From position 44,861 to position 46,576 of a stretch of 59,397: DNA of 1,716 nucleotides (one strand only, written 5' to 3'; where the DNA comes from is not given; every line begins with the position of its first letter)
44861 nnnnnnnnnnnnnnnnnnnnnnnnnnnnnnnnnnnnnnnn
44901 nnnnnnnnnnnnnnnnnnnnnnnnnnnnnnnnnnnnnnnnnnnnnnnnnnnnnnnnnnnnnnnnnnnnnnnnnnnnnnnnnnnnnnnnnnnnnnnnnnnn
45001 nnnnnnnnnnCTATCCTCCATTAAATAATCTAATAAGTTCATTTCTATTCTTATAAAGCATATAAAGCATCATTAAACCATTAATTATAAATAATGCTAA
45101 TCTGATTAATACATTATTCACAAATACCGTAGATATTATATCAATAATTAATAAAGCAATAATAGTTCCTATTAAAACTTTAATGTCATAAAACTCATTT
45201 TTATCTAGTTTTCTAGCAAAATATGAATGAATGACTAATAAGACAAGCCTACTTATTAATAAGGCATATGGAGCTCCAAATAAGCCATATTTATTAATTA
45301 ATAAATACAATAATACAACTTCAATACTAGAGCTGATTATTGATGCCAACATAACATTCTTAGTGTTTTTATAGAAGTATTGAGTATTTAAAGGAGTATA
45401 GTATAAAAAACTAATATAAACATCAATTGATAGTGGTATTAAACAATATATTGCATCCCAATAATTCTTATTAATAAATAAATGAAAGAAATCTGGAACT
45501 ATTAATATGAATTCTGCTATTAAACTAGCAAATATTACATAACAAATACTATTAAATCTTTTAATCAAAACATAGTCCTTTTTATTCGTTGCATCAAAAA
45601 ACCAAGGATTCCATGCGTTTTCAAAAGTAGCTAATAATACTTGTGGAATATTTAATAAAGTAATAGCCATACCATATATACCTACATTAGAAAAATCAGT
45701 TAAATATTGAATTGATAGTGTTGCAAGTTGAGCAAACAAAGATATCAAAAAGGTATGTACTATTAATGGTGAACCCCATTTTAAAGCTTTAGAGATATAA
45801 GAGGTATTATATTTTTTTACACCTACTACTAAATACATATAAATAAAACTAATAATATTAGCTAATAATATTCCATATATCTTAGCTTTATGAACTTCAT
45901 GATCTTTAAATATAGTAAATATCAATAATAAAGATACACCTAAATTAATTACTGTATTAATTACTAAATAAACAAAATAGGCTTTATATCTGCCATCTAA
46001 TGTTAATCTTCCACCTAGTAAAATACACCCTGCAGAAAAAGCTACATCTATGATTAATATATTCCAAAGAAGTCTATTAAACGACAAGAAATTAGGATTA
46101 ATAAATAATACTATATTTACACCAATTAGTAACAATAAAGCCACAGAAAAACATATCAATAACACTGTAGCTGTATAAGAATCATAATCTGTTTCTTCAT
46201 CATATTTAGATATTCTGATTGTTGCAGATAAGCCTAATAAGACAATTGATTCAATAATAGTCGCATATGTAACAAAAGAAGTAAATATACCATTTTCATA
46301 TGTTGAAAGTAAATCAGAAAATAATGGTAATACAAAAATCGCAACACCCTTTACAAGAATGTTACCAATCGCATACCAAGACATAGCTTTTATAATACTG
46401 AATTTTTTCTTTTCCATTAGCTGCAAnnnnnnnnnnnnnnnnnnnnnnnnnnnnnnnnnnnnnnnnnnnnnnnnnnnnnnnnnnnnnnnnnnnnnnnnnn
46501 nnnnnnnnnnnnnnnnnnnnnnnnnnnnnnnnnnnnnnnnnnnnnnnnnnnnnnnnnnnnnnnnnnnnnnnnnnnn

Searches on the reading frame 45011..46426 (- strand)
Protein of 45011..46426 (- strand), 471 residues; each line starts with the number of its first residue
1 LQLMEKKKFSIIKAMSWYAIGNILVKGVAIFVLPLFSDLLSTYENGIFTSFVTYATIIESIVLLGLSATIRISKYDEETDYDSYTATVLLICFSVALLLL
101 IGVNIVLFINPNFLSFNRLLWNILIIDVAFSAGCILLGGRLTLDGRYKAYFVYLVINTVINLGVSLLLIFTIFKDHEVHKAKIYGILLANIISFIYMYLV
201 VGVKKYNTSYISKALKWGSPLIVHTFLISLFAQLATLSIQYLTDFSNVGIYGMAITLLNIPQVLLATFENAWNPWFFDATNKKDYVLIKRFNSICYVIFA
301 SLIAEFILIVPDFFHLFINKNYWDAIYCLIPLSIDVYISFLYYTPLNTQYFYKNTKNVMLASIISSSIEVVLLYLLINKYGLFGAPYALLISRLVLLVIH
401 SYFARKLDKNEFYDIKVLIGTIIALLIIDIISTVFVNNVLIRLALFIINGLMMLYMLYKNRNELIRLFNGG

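Call 4: search_protein_families(library=pfam, proteins=[window:45011-46426:-], max_evalue=0.01)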
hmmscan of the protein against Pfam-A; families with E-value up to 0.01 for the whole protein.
window:45011-46426:- (471 aa): 1 family
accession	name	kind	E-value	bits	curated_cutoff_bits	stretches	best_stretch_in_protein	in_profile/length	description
PF01943.22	Polysacc_synt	-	3e-13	50.3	28.2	1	13-278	3-272/274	Polysaccharide biosynthesis protein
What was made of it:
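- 45011..46426 (-): Wzx-type flippase (Polysacc_synt). It marks the operon as a Wzx/Wzy-type glycan locus. PF01943 E 3e-13 (call 4).
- On Wzx/Wzy-type glycan operon: PF01943 Wzx at 45011..46426, and two GT2 genes at 39552..41422 (call 4).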

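Call 5: search_protein_families(library=ncbifam, proteins=[window:45011-46426:-], max_evalue=0.01)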
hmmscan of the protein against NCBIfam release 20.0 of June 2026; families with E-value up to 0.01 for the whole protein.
window:45011-46426:- (471 aa): 1 family
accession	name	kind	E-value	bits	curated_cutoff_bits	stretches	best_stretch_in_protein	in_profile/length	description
NF052396.1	MATE_WgkD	equivalog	0.00016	20.8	510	1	324-432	121-239/428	tryglysin-associated MATE efflux transporter WgkD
